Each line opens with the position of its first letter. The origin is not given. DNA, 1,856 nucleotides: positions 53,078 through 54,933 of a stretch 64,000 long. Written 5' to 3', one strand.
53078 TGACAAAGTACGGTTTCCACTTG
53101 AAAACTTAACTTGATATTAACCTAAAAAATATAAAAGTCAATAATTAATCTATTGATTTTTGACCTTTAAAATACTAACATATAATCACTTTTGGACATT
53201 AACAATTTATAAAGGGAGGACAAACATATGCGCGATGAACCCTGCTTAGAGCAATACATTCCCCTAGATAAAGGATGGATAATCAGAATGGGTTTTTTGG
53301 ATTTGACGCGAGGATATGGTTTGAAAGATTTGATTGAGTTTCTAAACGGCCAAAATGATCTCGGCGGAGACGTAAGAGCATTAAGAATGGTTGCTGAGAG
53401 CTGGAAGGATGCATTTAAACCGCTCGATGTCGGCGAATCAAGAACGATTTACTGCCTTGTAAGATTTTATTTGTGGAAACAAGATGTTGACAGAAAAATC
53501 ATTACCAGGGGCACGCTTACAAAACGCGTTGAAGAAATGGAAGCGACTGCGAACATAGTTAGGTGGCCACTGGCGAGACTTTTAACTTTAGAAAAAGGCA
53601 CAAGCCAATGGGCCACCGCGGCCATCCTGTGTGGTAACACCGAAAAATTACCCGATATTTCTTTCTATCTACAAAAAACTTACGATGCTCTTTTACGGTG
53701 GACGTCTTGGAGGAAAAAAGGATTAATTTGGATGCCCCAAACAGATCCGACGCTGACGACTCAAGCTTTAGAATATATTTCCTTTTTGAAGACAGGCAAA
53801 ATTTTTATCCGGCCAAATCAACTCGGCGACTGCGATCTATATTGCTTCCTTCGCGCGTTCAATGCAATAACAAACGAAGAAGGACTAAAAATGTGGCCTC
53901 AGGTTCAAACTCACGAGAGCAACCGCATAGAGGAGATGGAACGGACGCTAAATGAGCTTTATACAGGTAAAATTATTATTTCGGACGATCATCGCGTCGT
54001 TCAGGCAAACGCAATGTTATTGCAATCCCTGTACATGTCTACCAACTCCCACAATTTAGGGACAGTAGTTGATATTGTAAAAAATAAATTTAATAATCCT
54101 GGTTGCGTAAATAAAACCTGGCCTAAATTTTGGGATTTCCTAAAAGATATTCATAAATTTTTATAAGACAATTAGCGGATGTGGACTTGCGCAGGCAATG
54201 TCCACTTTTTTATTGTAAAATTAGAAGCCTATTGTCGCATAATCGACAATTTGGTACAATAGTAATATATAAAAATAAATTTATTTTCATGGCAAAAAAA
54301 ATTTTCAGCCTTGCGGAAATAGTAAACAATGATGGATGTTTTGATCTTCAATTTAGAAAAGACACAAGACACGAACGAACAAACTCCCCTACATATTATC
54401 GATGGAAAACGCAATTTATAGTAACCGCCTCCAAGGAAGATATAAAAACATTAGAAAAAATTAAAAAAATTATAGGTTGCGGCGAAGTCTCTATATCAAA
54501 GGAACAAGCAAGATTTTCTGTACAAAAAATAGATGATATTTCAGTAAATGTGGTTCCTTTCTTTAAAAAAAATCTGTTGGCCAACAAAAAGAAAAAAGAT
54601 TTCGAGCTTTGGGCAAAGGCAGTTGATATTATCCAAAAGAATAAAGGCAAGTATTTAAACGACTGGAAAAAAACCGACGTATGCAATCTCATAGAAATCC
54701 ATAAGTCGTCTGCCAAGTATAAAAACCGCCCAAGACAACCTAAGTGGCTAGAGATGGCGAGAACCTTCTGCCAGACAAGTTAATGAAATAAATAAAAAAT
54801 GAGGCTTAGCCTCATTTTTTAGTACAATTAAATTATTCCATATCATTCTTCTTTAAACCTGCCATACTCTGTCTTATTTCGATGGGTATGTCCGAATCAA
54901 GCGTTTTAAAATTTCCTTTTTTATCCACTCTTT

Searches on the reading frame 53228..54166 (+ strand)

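Call 8: search_protein_families(library=pfam, proteins=[window:53228-54166:+], max_evalue=0.01)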
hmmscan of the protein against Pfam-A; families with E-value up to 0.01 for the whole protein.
window:53228-54166:+ (312 aa): 0 families

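Call 38: search_protein_families(library=ncbifam, proteins=[window:53228-54166:+], max_evalue=0.001)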
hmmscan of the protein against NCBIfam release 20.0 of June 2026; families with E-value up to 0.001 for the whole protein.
window:53228-54166:+ (312 aa): 1 family
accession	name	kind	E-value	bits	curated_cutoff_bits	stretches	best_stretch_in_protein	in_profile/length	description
TIGR01356.1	aroA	equivalog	0.00012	21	287.25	1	225-309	323-413/415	3-phosphoshikimate 1-carboxyvinyltransferase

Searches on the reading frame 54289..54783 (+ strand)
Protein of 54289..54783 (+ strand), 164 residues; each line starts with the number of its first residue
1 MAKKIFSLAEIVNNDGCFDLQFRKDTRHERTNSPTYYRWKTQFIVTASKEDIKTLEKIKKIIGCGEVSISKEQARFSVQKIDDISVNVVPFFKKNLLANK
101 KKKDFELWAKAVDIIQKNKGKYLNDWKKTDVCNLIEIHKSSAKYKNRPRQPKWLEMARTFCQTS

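Call 8: search_protein_families(library=pfam, proteins=[window:54289-54783:+], max_evalue=0.01)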
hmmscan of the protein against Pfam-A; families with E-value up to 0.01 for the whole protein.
window:54289-54783:+ (164 aa): 1 family
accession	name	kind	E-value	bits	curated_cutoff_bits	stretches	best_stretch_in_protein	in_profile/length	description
PF00961.24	LAGLIDADG_1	-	2.1e-14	54.7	23.1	1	15-112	8-102/102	LAGLIDADG endonuclease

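Call 38: search_protein_families(library=ncbifam, proteins=[window:54289-54783:+], max_evalue=0.001)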
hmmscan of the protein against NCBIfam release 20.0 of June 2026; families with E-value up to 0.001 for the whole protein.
window:54289-54783:+ (164 aa): 0 families

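Call 41: find_homologous_proteins(query=window:54289-54783:+, max_evalue=0.00001)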
Query window:54289-54783:+ (164 aa): 684 proteins with E <= 0.00001 among 758 candidates; the best 120 are listed.
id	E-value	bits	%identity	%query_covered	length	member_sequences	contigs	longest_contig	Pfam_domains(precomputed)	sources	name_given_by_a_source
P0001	2.5e-104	364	100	100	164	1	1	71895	PF00961.25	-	-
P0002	1.9e-80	286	77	99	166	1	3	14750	PF00961.25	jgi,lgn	jgi:hypothetical protein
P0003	2.1e-80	286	75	100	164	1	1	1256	PF00961.25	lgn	-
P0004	2.3e-80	286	75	99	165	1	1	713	PF00961.25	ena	-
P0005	2.6e-80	286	76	100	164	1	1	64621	PF00961.25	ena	-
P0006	3.6e-80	285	76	100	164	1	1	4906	PF00961.25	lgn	-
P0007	5.2e-80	285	76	100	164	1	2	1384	PF00961.25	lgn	-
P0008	5.8e-80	284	76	100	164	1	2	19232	PF00961.25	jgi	-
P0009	1.7e-79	283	76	100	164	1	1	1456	PF00961.25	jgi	jgi:hypothetical protein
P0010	2.1e-79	283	74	100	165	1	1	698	PF00961.25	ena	-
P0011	3.6e-79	282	76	100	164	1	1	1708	PF00961.25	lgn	-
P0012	5.7e-79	281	74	100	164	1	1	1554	PF00961.25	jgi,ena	-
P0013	6.3e-79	281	76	100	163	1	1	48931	PF00961.25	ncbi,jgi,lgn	ncbi:MAG: LAGLIDADG family homing endonuclease [Candidatus Staskawiczbacteria bacterium]|jgi:hypothe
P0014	8.6e-79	281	74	100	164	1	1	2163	PF00961.25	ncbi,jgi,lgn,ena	-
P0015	1.1e-78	280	73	100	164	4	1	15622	PF00961.25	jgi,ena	-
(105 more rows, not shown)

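Call 42: search_solved_structures(query=window:54289-54783:+, max_evalue=1, show_alignments=3)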
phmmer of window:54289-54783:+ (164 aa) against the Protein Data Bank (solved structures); distinct sequences matched with E-value up to 1: 61 (the best 60 are shown).
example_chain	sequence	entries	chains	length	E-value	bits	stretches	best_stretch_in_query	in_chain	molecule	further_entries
36of_A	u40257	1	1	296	5.2e-16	62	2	10-119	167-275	aHE15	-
5esp_A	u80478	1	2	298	3.4e-14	56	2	11-120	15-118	I-PanMI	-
4lq0_A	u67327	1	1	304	3.7e-14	55.9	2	28-125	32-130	LAGLIDADG homing endonuclease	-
5v0q_A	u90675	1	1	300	5.7e-13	52.1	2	8-119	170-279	I-OnuI_e-vHIVInt_v1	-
11qf_A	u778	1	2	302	9.3e-13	51.4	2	23-115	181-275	I-PnoMI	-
4z1z_A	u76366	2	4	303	1.6e-12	50.7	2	7-120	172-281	Meganuclease I-SmaMI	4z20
5e5p_A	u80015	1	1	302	1.6e-12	50.7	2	7-120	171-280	I-SmaMI LAGLIDADG meganuclease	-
5t2h_A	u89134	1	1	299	1.7e-12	50.5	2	43-119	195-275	I-OnuI_e-hTCRa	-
5t8d_A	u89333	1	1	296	1.9e-12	50.4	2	8-119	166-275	I-OnuI_e-vHIVInt_v2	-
5thg_A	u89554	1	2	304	2.7e-12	49.9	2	34-119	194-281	I-OnuI_e-hCCR5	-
6uwj_A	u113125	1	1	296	4.2e-12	49.3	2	8-119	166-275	I-OnuI-e-Therm-hChr11v2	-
4yis_A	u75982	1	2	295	5.3e-12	49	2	34-119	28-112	Meganuclease I-CpaMI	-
4lox_A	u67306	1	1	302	5.5e-12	48.9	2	7-120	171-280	LAGLIDADG homing endonuclease I-SmaMI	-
5e5o_A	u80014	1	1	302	5.6e-12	48.9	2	7-120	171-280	I-SmaMI LAGLIDADG endonuclease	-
7rcc_A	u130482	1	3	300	6.7e-12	48.6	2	8-119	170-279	I-OnuI_e-hPD1-b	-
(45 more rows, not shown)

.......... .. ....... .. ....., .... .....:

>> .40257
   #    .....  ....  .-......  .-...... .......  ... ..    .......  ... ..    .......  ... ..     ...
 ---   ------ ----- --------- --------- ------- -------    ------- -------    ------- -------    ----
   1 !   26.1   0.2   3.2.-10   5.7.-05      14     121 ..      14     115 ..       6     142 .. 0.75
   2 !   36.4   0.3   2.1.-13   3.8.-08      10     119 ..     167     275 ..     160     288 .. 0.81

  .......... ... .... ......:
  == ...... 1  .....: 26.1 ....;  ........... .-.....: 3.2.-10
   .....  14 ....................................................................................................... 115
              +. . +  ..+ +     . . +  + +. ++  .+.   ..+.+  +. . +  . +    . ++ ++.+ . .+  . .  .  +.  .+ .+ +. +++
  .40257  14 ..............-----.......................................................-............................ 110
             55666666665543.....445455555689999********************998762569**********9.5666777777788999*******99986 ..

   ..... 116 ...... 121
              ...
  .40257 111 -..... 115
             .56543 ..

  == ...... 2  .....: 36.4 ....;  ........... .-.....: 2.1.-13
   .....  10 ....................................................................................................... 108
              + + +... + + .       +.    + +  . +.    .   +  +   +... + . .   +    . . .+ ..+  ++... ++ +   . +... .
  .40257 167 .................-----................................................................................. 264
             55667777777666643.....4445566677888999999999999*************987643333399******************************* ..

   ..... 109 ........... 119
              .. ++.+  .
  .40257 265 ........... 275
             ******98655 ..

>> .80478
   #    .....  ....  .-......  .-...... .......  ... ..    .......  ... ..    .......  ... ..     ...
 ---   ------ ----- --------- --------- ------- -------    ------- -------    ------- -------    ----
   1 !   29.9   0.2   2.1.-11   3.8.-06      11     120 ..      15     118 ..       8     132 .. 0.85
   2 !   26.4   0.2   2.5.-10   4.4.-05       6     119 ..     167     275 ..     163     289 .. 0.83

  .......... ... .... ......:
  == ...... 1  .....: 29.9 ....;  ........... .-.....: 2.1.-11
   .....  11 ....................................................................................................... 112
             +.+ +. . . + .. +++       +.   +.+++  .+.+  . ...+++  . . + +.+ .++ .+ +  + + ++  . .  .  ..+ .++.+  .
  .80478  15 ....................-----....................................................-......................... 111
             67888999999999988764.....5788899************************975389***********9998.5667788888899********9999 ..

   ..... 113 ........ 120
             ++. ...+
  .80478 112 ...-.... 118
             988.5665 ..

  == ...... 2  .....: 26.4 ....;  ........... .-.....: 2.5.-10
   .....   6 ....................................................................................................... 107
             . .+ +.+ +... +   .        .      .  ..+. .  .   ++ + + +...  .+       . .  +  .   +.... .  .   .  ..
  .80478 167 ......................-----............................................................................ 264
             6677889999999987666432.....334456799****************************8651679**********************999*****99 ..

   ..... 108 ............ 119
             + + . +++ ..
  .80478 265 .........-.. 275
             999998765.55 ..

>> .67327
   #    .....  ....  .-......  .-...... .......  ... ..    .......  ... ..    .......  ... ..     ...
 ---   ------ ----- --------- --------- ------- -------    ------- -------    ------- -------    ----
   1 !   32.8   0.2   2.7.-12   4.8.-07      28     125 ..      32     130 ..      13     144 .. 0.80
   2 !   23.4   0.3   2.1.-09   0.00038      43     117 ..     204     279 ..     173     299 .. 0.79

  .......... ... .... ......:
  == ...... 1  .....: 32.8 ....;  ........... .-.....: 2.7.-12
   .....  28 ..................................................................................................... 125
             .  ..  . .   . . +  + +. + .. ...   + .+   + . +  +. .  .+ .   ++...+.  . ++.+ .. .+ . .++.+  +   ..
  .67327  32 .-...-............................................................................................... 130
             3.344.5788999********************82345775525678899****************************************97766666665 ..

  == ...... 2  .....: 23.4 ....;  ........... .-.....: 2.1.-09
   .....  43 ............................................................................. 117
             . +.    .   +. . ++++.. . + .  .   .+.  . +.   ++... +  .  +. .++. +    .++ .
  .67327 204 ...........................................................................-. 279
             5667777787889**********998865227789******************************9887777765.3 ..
